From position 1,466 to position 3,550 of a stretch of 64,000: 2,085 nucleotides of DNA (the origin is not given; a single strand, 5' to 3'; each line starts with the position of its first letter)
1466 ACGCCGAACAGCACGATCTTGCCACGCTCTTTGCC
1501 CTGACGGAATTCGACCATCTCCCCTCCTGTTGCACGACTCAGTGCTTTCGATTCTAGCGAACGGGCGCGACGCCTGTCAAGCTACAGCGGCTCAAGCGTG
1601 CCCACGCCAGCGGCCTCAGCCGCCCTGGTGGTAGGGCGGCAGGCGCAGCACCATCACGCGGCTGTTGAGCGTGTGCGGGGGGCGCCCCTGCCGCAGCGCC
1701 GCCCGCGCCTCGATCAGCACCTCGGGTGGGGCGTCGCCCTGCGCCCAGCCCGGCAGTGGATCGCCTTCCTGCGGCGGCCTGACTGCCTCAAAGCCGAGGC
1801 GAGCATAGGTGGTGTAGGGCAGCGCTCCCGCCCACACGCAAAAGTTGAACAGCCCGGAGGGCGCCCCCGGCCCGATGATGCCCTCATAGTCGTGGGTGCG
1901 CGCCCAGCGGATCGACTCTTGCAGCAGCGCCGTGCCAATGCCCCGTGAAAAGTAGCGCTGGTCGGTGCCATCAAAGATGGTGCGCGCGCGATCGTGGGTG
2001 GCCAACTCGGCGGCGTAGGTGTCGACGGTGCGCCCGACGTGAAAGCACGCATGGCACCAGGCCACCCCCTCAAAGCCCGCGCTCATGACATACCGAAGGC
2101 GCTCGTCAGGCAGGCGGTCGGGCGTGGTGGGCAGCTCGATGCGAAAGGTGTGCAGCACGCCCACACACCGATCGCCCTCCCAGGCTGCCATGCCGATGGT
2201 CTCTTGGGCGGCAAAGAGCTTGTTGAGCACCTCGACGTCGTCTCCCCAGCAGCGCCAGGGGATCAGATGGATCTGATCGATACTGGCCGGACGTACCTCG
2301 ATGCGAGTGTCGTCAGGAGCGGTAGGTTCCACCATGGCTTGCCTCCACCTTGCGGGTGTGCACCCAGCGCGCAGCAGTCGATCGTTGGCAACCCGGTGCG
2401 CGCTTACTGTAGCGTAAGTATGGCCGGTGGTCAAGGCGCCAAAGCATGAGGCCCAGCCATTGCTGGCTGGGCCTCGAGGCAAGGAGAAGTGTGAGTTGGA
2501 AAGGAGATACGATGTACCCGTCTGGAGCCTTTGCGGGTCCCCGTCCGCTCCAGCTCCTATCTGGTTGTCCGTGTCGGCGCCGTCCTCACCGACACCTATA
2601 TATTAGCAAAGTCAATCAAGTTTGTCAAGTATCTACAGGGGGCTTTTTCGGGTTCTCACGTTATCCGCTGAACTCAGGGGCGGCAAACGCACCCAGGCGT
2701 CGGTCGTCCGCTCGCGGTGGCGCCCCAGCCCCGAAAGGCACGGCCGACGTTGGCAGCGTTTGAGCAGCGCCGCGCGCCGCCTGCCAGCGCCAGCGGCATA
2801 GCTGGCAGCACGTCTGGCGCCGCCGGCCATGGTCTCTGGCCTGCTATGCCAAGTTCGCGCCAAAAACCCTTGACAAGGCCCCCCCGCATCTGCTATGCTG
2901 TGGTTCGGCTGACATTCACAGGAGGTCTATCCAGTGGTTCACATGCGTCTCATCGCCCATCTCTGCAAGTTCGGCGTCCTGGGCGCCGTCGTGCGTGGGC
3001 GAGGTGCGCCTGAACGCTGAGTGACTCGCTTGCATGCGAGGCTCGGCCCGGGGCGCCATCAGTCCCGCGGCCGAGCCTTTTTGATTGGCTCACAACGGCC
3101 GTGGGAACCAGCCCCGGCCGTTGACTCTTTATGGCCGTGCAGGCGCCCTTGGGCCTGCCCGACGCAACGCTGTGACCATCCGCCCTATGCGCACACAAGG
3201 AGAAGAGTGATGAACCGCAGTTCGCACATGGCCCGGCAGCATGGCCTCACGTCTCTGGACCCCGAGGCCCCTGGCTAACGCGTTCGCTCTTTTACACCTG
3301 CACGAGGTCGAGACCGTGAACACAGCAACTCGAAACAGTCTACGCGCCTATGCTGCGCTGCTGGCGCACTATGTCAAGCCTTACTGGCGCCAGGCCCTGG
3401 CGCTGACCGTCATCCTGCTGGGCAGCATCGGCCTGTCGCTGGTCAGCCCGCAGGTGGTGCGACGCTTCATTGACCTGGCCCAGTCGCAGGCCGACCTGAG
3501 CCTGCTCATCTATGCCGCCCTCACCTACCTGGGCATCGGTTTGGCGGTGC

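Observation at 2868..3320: Leader-peptide / intrinsic-terminator cassette upstream of a heterodimeric ABC exporter pair (BmrB-BmrCD-like attenuation layout)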

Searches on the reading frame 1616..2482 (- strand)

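Call 10: search_protein_families(library=ncbifam, proteins=[window:1616-2482:-], max_evalue=0.001)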
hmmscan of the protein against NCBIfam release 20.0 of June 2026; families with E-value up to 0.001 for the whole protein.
window:1616-2482:- (288 aa): 0 families

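Call 11: search_protein_families(library=pfam, proteins=[window:1616-2482:-], max_evalue=0.01)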
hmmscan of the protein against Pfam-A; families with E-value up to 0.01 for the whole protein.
window:1616-2482:- (288 aa): 1 family
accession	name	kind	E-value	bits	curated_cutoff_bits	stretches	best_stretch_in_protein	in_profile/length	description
PF00583.31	Acetyltransf_1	-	0.0063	17.2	20.7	0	173-200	67-94/116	Acetyltransferase (GNAT) family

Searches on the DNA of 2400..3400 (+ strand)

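Call 6: search_rna_families(source=window, start=2400, end=3400, threshold=evalue, max_evalue=10, show_alignments=3)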
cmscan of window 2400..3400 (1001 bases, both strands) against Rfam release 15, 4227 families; matches with E-value up to 10: 5.
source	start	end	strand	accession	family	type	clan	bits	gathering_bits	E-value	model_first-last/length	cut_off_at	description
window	2446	2471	-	RF01330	CRISPR-DR16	Gene; CRISPR;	-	18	35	0.46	6-31/37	no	CRISPR RNA direct repeat element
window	2828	2875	-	RF00490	S-element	Cis-reg;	-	17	47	7.1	1-67/67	no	S-element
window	2909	3078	+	RF01867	CC2171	Gene; sRNA;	-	14.9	75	1.4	1-159/159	no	caulobacter sRNA CC2171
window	2762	2919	-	RF02883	BcKCsr2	Gene; sRNA;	-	11.7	40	8.5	1-129/129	no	Burkholderia sRNA 2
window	3122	3180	-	RF01696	Chlorobi-1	Gene; sRNA;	-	11.2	50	9.2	1-67/67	no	Chlorobi-1 RNA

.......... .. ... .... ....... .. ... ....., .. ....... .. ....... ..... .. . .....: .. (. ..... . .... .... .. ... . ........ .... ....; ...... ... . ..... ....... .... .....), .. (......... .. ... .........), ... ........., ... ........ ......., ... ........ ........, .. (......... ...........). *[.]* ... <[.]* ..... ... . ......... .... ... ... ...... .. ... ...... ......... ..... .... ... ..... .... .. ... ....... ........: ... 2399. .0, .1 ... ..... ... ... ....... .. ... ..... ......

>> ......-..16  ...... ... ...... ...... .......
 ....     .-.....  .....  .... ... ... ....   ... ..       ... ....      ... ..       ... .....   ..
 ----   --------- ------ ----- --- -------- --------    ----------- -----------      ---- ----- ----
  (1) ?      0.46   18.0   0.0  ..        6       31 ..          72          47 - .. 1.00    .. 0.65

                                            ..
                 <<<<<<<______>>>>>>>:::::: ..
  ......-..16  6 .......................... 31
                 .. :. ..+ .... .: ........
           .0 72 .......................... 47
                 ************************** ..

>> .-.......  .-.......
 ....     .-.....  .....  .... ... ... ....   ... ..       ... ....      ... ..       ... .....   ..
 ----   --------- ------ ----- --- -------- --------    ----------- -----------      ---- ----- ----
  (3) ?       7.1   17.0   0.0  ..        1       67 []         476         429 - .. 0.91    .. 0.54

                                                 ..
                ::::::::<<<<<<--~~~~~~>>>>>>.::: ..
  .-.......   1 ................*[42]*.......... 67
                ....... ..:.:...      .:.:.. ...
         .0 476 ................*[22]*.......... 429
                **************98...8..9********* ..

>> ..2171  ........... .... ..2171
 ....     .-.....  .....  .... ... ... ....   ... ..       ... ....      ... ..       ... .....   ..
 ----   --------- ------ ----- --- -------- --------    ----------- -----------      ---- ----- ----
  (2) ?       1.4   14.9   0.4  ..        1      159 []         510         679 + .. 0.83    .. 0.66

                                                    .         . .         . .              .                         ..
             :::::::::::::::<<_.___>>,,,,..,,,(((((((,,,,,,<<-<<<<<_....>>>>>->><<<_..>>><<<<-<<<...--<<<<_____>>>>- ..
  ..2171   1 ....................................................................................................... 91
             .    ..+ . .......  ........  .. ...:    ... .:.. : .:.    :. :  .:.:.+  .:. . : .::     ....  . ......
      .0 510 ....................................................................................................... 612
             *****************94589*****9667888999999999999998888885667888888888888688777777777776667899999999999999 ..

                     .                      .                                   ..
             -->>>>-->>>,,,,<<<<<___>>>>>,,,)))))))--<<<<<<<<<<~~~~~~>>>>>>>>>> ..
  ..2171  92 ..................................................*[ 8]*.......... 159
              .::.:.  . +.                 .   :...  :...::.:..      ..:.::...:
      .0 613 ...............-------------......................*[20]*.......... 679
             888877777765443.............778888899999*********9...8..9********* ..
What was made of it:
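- On Any curated Rfam cis-regulatory or sRNA family: The best sub-threshold hit is CC2171 at 14.9 bits against 75 (call 6).
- There is a weak full-length match to the Caulobacter sRNA CC2171 (E = 1.4, call 6).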

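Call 65: build_rna_model(alignment_id=A3)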
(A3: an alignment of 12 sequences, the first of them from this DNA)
Model R1 built from alignment A3 (12 sequences, 103 columns); structure: RNAalifold consensus.
model positions 94; base pairs 12; branch points 1; effective number of sequences 3.11; information 0.608 bits per position. Calibrated on 0.2 Mb of random sequence (short: E-values are rough).
structure used (alignment columns):
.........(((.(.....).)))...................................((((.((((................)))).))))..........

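Call 67: search_with_rna_model(model_id=R1, sources=[window, L003, L004, L005, L006, L007, L008, L009, L010, L011, L012, L013, L014, L015, L016, L017, L018, L019, L020, L021, L022, L023, L024, L025, L026, L027, L028, L029, L030, L031, L032, L033, L034, L035, L036, L037, L038, L039, L040, L041, L042, L043, L044, L045, L046, L047, L048, L049, L050, L051, L052, L053, L054, L055, L056, L057, L058, L059, L060, L061, L062, L063, L064, L065, L066, L067, L068, L069, L070, L071, L072, L073, L074, L075, L076, L077, L078, L079, L080, L084, L085, L086, L087, L088, L089, L090, L091, L092, L093, L094, L095, L096, L097, L098, L099, L100], max_evalue=1)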
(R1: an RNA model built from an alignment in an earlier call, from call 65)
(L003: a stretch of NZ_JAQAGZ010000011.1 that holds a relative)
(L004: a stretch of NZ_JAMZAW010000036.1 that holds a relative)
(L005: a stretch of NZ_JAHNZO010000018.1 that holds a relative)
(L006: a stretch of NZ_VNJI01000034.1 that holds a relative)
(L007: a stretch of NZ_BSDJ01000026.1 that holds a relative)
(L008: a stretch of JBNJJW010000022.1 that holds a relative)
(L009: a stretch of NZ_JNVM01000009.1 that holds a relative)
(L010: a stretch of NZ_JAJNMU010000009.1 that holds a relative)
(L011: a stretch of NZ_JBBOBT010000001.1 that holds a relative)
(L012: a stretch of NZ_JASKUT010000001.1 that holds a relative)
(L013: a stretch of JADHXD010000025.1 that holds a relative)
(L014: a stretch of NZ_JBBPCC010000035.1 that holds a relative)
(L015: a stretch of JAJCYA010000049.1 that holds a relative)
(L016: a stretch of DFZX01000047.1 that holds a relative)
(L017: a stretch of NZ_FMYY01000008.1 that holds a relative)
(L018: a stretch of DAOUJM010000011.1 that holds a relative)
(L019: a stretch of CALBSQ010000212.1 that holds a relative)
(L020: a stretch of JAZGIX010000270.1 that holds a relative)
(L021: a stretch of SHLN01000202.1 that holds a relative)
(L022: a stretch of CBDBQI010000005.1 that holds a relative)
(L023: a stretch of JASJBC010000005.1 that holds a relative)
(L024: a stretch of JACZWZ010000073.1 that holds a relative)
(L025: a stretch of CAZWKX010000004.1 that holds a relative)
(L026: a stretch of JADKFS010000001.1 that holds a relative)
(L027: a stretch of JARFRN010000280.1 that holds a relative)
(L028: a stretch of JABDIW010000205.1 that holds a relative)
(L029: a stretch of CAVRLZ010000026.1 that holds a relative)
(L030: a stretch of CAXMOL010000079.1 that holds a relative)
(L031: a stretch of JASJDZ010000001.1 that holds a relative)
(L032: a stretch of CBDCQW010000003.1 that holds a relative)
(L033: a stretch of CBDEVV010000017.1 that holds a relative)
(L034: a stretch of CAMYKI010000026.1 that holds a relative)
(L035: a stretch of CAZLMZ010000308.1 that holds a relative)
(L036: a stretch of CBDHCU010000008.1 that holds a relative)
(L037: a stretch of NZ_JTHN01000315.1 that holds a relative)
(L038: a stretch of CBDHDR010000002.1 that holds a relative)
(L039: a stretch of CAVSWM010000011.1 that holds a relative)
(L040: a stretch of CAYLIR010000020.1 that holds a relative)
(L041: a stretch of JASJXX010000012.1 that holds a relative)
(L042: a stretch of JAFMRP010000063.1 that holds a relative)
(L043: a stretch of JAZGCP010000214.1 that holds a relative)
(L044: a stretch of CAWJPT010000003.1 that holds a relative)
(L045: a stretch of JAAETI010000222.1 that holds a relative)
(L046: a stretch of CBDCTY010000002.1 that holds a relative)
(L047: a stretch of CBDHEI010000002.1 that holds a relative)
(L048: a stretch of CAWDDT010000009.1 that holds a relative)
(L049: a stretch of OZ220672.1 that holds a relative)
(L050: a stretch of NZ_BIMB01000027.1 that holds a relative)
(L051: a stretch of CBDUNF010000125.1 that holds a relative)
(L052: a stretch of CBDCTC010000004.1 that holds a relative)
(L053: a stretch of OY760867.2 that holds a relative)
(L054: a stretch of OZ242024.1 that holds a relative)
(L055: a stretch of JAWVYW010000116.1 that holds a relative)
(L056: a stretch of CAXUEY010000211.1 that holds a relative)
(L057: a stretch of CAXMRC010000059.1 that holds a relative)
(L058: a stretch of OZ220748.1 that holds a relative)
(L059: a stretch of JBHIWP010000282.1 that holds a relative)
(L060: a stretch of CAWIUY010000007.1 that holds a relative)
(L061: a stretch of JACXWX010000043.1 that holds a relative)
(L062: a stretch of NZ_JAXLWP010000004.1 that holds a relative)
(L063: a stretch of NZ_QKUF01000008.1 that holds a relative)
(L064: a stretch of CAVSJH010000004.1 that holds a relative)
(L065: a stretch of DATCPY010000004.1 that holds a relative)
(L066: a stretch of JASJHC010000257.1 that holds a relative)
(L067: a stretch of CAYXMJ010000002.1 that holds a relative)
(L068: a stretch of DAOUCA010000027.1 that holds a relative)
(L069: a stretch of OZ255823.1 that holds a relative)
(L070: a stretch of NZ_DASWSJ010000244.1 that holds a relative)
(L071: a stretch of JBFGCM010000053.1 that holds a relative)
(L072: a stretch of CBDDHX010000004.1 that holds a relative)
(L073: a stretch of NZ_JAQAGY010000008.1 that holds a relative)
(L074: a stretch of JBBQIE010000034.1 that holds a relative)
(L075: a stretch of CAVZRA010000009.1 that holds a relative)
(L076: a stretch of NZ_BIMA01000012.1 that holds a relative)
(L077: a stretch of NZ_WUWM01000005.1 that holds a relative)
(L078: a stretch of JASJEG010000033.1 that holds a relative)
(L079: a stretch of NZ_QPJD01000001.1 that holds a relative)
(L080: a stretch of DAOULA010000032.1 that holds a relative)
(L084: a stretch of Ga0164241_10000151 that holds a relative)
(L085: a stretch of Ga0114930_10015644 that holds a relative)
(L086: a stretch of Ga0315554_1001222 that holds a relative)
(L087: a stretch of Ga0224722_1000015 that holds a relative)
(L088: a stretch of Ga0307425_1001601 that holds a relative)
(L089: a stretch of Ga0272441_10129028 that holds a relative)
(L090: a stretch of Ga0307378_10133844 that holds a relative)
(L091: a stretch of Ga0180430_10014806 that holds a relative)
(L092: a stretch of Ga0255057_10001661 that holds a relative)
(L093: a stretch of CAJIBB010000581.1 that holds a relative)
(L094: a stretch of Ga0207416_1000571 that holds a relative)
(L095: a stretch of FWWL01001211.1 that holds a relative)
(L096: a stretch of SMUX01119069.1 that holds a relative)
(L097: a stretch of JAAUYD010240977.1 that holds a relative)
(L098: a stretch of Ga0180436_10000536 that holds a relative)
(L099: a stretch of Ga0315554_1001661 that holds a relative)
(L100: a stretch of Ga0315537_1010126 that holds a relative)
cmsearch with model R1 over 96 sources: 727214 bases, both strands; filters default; matches with E-value up to 1: 11.
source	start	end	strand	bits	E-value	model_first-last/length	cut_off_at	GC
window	2988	3078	+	78.6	1.3e-18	1-94/94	no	0.73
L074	2827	2932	+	23.2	0.0015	1-94/94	no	0.62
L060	2807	2897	+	17.8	0.048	1-94/94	no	0.76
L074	2371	2473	-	15.9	0.16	1-94/94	no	0.64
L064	2820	2910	+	15.6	0.19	1-94/94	no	0.77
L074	2891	2972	-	14.3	0.42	1-94/94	no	0.67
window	44724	44753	-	13.5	0.7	54-88/94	no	0.83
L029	2828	2911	+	13.1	0.88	1-94/94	no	0.58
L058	3162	3288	-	13.1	0.91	1-94/94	no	0.69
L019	2808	2896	+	13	0.96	1-94/94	no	0.64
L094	2308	2396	+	13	0.96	1-94/94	no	0.64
